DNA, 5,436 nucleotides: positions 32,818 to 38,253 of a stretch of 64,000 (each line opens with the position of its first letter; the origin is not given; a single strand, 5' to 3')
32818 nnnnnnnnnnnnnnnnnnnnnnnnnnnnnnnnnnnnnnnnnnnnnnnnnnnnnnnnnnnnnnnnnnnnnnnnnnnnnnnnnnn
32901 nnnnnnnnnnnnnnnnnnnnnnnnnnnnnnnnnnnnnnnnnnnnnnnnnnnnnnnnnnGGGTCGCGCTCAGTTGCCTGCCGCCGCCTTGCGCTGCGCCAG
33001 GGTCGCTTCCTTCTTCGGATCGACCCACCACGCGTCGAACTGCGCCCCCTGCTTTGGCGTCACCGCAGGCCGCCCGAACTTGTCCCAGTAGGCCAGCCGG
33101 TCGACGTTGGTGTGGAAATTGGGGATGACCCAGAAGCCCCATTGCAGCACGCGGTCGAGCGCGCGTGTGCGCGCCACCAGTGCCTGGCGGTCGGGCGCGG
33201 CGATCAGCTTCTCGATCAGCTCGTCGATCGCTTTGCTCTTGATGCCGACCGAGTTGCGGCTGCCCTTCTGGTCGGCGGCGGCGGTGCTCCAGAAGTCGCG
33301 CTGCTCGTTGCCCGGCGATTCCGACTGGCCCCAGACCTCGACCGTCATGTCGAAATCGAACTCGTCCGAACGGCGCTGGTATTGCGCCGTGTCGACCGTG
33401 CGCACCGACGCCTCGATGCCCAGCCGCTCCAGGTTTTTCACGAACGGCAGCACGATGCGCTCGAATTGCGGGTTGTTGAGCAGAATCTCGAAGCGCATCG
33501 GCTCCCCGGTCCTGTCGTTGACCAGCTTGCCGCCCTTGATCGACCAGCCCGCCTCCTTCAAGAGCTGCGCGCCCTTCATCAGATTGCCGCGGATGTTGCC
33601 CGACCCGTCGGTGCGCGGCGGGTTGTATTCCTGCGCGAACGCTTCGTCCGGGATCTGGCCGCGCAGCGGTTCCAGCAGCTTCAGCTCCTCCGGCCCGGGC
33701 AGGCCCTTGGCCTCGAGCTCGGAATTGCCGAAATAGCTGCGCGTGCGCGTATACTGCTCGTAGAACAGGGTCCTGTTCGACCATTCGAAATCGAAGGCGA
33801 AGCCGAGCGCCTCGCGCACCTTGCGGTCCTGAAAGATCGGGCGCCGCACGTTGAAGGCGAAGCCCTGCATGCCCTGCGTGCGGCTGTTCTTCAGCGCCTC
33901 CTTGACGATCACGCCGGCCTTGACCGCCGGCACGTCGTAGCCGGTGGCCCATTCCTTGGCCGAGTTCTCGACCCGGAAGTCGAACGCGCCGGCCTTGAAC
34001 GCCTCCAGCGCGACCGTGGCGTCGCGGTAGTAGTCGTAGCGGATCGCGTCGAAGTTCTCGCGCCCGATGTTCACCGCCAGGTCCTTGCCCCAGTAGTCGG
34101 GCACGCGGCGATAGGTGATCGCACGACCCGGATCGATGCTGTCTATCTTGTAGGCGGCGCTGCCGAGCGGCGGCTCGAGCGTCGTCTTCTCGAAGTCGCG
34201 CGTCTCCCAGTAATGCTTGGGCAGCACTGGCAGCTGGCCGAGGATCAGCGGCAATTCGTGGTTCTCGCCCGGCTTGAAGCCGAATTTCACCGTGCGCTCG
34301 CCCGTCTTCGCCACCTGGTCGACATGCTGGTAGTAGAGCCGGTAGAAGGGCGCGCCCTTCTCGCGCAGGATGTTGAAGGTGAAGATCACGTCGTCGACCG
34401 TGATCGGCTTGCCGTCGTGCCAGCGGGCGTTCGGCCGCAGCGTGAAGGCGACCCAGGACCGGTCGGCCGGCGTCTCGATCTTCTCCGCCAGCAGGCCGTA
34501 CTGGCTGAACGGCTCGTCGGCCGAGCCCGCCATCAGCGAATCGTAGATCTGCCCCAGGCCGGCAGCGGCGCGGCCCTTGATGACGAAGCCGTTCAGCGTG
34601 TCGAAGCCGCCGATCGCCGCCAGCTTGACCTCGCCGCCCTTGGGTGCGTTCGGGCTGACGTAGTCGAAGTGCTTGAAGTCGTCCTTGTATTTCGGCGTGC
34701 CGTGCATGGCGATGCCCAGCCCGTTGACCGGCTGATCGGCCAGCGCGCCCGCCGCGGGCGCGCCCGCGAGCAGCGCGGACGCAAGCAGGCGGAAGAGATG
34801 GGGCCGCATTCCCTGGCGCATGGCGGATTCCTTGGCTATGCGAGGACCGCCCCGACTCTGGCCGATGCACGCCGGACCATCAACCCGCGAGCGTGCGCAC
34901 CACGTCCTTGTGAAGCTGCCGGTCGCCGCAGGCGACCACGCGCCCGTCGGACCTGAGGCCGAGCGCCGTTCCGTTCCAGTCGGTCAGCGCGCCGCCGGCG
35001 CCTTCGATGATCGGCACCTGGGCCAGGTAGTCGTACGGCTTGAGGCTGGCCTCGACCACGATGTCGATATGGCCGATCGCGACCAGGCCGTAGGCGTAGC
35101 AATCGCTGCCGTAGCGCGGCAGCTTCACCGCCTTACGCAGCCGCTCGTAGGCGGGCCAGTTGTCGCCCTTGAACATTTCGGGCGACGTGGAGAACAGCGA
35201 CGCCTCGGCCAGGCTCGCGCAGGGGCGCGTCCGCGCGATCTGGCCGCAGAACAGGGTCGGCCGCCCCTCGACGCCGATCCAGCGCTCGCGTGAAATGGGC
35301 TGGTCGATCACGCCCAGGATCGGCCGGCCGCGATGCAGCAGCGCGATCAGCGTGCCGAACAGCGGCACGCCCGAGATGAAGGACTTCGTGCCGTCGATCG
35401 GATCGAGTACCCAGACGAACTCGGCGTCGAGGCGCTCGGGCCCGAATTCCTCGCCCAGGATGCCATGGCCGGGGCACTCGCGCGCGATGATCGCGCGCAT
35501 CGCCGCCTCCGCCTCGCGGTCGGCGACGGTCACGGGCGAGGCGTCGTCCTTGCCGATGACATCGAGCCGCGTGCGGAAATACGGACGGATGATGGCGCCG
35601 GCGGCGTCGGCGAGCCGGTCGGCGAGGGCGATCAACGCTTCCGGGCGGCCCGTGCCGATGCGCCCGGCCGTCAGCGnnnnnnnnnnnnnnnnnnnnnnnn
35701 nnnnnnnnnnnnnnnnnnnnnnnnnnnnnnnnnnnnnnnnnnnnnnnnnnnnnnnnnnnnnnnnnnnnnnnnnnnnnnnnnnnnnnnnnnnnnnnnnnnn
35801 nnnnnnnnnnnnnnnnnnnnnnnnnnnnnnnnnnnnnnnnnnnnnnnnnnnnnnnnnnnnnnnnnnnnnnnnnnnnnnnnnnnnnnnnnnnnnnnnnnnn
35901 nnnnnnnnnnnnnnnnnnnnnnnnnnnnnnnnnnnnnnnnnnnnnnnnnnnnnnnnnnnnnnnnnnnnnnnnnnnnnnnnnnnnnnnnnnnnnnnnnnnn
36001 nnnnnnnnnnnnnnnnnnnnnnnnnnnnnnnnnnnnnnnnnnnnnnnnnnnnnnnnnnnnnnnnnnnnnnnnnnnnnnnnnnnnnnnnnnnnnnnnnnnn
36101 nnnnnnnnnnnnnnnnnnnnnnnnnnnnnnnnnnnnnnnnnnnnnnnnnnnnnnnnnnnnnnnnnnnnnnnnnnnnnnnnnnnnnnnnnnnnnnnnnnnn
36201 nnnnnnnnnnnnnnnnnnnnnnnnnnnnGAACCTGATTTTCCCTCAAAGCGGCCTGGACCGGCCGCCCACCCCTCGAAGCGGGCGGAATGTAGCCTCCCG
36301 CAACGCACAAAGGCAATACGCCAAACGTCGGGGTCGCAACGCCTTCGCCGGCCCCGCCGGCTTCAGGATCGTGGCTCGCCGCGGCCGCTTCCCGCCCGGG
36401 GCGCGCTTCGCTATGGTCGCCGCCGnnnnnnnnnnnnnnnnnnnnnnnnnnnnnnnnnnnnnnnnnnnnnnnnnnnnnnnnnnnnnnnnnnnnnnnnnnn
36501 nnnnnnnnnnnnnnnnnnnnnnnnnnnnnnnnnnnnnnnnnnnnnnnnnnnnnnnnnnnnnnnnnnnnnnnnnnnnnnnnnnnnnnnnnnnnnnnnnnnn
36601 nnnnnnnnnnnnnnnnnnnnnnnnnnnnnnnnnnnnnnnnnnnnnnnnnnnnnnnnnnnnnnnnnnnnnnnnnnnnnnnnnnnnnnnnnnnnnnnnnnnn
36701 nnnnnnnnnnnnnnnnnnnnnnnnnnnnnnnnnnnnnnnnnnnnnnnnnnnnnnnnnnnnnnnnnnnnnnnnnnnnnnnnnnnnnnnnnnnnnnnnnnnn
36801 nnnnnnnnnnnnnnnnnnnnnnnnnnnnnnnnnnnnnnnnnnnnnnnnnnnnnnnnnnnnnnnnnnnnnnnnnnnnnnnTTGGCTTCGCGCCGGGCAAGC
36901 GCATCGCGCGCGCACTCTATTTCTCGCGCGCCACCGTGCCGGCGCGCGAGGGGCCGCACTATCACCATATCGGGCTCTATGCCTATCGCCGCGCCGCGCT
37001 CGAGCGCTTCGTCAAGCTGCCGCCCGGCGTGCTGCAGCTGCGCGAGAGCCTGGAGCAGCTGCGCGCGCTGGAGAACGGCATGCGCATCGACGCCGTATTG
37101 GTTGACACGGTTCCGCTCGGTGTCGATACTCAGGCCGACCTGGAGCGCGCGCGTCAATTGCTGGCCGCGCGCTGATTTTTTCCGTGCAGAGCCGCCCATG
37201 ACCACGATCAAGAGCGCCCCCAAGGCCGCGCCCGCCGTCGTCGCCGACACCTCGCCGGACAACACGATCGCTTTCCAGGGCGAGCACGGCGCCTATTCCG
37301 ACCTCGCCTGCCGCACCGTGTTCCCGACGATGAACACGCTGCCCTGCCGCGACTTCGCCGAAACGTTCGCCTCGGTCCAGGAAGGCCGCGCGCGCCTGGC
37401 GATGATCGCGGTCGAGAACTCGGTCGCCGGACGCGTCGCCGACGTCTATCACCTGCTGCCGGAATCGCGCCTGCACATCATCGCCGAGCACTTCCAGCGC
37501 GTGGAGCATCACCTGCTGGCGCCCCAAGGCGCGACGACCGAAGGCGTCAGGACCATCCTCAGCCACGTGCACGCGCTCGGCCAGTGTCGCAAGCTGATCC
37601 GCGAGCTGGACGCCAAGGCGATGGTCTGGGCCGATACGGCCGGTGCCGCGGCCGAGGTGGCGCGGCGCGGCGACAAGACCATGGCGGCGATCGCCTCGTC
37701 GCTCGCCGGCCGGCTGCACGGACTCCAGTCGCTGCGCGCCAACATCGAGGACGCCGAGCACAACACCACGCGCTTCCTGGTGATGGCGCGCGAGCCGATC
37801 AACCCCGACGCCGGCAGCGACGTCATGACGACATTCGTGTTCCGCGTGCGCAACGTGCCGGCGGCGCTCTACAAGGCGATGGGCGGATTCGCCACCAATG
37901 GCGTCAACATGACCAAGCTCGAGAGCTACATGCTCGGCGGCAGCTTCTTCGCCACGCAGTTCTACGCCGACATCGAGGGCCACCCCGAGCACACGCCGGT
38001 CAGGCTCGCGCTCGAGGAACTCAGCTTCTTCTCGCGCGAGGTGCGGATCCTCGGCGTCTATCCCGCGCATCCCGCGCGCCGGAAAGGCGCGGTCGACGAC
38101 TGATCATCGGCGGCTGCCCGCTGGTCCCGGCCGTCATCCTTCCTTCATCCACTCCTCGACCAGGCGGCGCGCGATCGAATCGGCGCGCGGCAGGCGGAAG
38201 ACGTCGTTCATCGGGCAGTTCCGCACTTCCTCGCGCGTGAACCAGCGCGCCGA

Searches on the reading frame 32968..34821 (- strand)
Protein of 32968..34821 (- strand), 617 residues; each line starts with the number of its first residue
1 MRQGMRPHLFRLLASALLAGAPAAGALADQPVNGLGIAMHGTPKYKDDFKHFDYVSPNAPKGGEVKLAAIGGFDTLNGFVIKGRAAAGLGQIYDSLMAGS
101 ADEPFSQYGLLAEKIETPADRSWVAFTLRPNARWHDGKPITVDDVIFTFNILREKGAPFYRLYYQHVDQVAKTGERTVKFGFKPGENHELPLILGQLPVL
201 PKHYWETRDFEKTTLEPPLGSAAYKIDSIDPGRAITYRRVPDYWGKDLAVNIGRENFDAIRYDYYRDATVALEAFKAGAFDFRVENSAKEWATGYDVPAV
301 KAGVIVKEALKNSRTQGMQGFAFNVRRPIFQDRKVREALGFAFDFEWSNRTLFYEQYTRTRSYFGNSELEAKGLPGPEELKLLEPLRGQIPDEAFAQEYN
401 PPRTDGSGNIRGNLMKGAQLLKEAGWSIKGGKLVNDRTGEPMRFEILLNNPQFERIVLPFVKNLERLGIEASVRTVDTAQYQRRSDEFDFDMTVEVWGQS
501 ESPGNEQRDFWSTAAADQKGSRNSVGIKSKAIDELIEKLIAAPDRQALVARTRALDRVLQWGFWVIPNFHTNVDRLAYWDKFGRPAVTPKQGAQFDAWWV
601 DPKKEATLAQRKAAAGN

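Call 26: search_protein_families(library=pfam, proteins=[window:32968-34821:-], max_evalue=0.00001)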
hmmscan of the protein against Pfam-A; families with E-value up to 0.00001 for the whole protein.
window:32968-34821:- (617 aa): 1 family
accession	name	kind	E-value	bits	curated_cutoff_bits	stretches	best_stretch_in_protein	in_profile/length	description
PF00496.27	SBP_bac_5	-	3.2e-67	227.7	32.4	1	109-514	4-363/368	Bacterial extracellular solute-binding proteins, family 5 Middle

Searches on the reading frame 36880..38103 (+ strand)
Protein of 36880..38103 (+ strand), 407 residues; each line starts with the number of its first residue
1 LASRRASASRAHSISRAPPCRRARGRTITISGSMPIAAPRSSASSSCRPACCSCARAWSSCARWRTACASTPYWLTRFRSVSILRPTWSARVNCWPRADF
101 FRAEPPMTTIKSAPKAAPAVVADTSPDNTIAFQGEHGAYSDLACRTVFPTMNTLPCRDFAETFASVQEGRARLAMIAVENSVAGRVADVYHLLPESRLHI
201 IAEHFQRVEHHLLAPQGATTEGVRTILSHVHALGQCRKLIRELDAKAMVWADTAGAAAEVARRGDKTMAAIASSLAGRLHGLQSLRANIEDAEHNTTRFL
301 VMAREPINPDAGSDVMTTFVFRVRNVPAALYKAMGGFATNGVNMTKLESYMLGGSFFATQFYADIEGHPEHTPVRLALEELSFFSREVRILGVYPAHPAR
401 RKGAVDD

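Call 26: search_protein_families(library=pfam, proteins=[window:36880-38103:+], max_evalue=0.00001)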
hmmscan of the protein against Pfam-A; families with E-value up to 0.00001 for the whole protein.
window:36880-38103:+ (407 aa): 1 family
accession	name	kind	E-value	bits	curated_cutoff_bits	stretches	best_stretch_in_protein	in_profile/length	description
PF00800.23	PDT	-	9.4e-55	185.6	25.2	1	130-305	1-179/181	Prephenate dehydratase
